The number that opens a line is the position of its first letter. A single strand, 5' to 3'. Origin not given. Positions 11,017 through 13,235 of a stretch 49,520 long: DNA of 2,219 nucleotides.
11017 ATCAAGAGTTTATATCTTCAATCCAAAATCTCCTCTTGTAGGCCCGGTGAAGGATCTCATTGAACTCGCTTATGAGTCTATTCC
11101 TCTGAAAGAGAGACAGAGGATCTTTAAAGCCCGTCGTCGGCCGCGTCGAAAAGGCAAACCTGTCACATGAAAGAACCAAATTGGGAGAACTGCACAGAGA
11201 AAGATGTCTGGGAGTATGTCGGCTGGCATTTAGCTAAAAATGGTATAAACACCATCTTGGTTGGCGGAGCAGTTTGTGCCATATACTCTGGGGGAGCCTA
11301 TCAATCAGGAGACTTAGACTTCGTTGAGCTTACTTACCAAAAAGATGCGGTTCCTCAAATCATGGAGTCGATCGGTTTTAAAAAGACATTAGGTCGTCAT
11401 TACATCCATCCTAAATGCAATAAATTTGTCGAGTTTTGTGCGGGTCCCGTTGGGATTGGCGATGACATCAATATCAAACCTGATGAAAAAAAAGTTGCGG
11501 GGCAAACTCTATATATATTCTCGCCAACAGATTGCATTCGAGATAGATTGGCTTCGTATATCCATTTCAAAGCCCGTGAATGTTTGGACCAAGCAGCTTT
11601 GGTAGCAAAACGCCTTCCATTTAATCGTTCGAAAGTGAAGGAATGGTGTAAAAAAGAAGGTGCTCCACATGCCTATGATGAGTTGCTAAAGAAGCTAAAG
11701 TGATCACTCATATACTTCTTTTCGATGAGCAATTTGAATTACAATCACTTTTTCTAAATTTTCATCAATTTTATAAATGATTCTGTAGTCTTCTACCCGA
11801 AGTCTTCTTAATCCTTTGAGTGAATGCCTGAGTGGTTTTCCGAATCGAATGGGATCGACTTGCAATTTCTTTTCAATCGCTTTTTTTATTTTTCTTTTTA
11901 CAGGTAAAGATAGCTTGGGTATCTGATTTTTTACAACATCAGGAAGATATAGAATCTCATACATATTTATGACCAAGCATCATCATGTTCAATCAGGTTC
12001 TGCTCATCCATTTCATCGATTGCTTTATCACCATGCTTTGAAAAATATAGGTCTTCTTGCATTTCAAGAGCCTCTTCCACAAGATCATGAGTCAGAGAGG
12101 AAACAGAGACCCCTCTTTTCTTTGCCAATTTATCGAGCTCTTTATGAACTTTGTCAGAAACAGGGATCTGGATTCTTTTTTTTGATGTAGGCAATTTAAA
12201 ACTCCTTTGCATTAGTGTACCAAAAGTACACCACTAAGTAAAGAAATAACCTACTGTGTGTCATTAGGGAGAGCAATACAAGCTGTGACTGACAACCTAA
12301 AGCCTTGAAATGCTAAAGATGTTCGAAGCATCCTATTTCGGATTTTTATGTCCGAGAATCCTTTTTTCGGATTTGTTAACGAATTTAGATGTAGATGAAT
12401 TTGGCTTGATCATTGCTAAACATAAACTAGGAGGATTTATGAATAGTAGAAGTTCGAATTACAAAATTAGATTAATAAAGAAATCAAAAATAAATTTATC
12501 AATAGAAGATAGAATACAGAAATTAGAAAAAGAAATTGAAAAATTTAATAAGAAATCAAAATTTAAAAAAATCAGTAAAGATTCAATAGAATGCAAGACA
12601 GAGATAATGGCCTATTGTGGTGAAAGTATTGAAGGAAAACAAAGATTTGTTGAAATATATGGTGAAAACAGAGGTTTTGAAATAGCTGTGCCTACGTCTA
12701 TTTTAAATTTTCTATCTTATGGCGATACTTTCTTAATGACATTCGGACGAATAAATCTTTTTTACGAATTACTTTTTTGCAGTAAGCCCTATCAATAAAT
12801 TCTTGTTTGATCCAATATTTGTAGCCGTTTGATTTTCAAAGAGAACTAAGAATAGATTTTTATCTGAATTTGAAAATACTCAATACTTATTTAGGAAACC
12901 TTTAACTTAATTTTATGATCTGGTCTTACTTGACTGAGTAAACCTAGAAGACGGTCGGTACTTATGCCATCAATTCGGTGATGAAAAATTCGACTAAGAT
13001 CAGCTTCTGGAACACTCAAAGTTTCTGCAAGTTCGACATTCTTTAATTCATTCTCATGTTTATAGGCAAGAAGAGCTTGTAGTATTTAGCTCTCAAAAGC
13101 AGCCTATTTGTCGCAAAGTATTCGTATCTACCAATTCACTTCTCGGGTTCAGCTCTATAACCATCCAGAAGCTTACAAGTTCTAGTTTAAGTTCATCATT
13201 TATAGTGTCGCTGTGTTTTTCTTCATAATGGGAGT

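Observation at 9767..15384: tRNA-His-anchored islet with no integrase, packed with toxin-antitoxin-like modules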

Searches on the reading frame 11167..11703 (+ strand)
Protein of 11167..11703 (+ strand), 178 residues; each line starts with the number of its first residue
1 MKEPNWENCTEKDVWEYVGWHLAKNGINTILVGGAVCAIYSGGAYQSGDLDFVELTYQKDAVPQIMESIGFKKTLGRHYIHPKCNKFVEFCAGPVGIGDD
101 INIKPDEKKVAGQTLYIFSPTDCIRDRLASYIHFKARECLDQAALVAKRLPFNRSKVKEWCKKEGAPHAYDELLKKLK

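Call 11: search_protein_families(library=pfam, max_evalue=0.01, proteins=[window:11167-11703:+])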
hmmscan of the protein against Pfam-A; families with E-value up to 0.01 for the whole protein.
window:11167-11703:+ (178 aa): 0 families

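Call 23: search_protein_families(library=ncbifam, max_evalue=0.1, proteins=[window:11167-11703:+])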
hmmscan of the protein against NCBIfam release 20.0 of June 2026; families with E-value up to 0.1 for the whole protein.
window:11167-11703:+ (178 aa): 1 family
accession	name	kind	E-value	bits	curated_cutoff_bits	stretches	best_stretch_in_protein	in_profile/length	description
NF007205.0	PRK09626.1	equivalog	0.009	16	93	1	84-163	22-90/105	2-oxoglutarate-acceptor oxidoreductase subunit OorD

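Call 24: search_protein_families(library=padloc, max_evalue=0.1, proteins=[window:11167-11703:+])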
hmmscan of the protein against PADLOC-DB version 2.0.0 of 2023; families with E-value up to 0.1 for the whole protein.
window:11167-11703:+ (178 aa): 0 families

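Call 41: search_solved_structures(query=window:11167-11703:+, max_evalue=10)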
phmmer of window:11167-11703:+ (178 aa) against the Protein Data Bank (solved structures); distinct sequences matched with E-value up to 10: 1.
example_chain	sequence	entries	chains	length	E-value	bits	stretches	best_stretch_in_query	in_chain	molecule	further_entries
2ooi_A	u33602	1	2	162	0.46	13.6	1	65-113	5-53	SA0254 protein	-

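Call 94: search_protein_families(library=pfam, max_evalue=10, proteins=[window:11167-11703:+])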
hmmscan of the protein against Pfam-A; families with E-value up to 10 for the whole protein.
window:11167-11703:+ (178 aa): 1 family
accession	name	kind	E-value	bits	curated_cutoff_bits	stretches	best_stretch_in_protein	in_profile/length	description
PF09970.15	DUF2204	-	0.26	11.4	20.3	1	17-53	7-43/181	Nucleotidyl transferase of unknown function (DUF2204)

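Call 118: search_protein_representatives(protein=window:11167-11703:+)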
Query: 178 residues. Proteins with E-value up to 0.001 (for the whole library): 954; up to 1e-10: 409; up to 1e-30: 23. The best 150 are listed.
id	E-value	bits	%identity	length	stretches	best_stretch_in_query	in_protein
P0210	1.5e-63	230.4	60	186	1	1-167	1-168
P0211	4.9e-53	196.1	69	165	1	1-119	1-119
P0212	9.7e-51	188.6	73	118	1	66-177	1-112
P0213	1.7e-46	174.8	53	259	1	1-160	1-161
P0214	6.5e-44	166.4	48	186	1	1-166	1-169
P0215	9.7e-44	165.8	44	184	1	1-177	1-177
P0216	1.1e-40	155.8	47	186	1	2-175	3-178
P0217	4.5e-40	153.8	43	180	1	1-172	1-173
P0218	2.7e-38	148.1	48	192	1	9-167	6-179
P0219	3.7e-38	147.6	40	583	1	1-177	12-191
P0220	1.3e-37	145.9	40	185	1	1-176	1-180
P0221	3.1e-37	144.6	46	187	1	1-166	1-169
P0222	5.4e-36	140.6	52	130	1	5-130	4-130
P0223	1.8e-34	135.6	47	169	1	14-167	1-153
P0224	2.4e-34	135.2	49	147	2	1-84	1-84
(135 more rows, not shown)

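Call 120: search_protein_families(library=pfam, alignment_id=A10, max_evalue=0.01)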
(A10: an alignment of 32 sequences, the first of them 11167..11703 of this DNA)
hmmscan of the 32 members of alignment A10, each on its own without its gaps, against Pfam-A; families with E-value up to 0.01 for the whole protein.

A. member 1, window:11167-11703:+ (178 aa): 0 families

B. families by the number of members that match (of 32 scanned): 3 families
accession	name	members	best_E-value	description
PF09970.15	DUF2204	11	1.2e-05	Nucleotidyl transferase of unknown function (DUF2204)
PF14907.12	NTP_transf_5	2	0.00095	Uncharacterised nucleotidyltransferase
PF08843.17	AbiEii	1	0.0032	Nucleotidyl transferase AbiEii toxin, Type IV TA system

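Call 121: search_solved_structures(query=A10, max_evalue=1)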
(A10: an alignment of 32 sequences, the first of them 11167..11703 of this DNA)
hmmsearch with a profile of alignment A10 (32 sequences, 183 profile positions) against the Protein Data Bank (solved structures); distinct sequences matched with E-value up to 1: 3.
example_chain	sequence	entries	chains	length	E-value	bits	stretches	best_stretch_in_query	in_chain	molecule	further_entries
3vcb_A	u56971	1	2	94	0.2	14.3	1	38-92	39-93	RNA-directed RNA polymerase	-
3vc8_A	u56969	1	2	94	0.25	14.1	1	38-92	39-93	RNA-directed RNA polymerase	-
5uvd_A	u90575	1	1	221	0.28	13.9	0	10-60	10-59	Nucleotidyltransferase-like protein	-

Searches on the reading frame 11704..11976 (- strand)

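Call 11: search_protein_families(library=pfam, max_evalue=0.01, proteins=[window:11704-11976:-])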
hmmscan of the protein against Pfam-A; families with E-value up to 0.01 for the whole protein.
window:11704-11976:- (90 aa): 1 family
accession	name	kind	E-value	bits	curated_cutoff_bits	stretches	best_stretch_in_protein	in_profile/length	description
PF05016.21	ParE_toxin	-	3.5e-09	37.6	23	1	26-89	24-89/89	ParE toxin of type II toxin-antitoxin system, parDE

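Call 23: search_protein_families(library=ncbifam, max_evalue=0.1, proteins=[window:11704-11976:-])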
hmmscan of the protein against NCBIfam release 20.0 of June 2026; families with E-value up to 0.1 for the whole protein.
window:11704-11976:- (90 aa): 3 families
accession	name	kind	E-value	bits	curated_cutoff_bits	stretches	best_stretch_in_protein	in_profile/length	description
TIGR02385.1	RelE_StbE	subfamily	2.3e-08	34.4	27.9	1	26-89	26-88/88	type II toxin-antitoxin system mRNA interferase toxin, RelE/StbE family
TIGR00053.1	TIGR00053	subfamily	6e-06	26.8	87.25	1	27-89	25-91/92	YafQ family addiction module toxin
NF050149.1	RiPP_bind_ApyI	equivalog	0.061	12.6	200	1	26-83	155-212/260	RiPP maturation protein ApyI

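Call 24: search_protein_families(library=padloc, max_evalue=0.1, proteins=[window:11704-11976:-])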
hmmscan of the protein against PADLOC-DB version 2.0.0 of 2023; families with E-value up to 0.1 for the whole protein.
window:11704-11976:- (90 aa): 0 families

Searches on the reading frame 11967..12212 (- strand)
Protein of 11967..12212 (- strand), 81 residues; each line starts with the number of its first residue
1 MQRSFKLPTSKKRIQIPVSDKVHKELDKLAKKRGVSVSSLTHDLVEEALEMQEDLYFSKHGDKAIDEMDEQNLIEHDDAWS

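Call 11: search_protein_families(library=pfam, max_evalue=0.01, proteins=[window:11967-12212:-])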
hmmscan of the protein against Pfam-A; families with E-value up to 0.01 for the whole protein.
window:11967-12212:- (81 aa): 3 families
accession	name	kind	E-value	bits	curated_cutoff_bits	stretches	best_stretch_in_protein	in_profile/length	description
PF07878.17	RHH_5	-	1.2e-08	35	26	1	12-50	2-40/43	CopG-like RHH_1 or ribbon-helix-helix domain, RHH_5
PF01402.27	RHH_1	-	3.8e-05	23.9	20.5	1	13-49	1-33/39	Ribbon-helix-helix protein, copG family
PF19807.5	DUF6290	-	0.0055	17.3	27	1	14-80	4-69/72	Family of unknown function (DUF6290)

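Call 23: search_protein_families(library=ncbifam, max_evalue=0.1, proteins=[window:11967-12212:-])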
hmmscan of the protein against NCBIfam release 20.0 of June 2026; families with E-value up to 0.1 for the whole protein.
window:11967-12212:- (81 aa): 8 families
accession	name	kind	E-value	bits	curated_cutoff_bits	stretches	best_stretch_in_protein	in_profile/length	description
NF048017.1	antitoxin_RelB_like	equivalog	3.6e-05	23.9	50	1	19-61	3-45/70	type II toxin-antitoxin system RelB family antitoxin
NF046040.1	RelB_antitoxin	equivalog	0.00021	21.5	50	1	14-80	1-65/69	type II toxin-antitoxin system RelB family antitoxin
NF047399.1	BrnA_antitoxin_add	equivalog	0.0033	17.6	60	1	9-49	30-70/70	type II toxin-antitoxin system BrnA family antitoxin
NF008671.0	PRK11675.1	equivalog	0.0055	17.1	62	1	12-53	51-92/95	LexA regulated protein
NF010250.0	PRK13696.1-2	equivalog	0.0065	16.5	118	1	16-70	5-57/75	hypothetical protein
TIGR01187.1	potA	subfamily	0.057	12.5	355.6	1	20-62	137-178/325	polyamine ABC transporter ATP-binding protein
NF041551.1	YlcI_YnfO_N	subfamily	0.076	13.1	30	0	12-50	3-40/42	YlcI/YnfO family protein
TIGR02770.1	nickel_nikD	equivalog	0.081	12.3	318.7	1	15-74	157-214/230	nickel import ATP-binding protein NikD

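Call 24: search_protein_families(library=padloc, max_evalue=0.1, proteins=[window:11967-12212:-])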
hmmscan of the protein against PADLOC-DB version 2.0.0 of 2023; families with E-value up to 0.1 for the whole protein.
window:11967-12212:- (81 aa): 0 families

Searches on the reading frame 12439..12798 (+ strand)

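Call 94: search_protein_families(library=pfam, max_evalue=10, proteins=[window:12439-12798:+])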
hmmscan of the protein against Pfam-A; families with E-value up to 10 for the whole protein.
window:12439-12798:+ (119 aa): 2 families
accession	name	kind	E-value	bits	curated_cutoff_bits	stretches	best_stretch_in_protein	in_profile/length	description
PF06698.16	DUF1192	-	0.091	13.3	25.5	1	22-49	25-52/58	Protein of unknown function (DUF1192)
PF07229.18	VirE2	-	0.11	11.4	27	1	24-91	283-350/553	VirE2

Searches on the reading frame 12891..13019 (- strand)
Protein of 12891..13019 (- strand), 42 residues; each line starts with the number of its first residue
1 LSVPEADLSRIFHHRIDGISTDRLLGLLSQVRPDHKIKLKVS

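Call 15: search_protein_families(library=pfam, max_evalue=0.01, proteins=[window:12891-13019:-])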
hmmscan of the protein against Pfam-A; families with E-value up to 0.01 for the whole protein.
window:12891-13019:- (42 aa): 0 families

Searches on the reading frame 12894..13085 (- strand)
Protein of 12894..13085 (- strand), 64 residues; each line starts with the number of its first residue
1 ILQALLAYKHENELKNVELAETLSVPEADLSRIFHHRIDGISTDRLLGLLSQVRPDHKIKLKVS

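Call 94: search_protein_families(library=pfam, max_evalue=10, proteins=[window:12894-13085:-])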
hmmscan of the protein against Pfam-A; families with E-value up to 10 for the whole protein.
window:12894-13085:- (64 aa): 2 families
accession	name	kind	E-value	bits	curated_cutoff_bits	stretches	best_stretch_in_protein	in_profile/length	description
PF13744.12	HTH_37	-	1.4e-05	25.2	27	1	4-53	22-71/80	Helix-turn-helix domain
PF08182.16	Pedibin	-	0.085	13.2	25.8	1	10-19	26-35/35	Pedibin/Hym-346 family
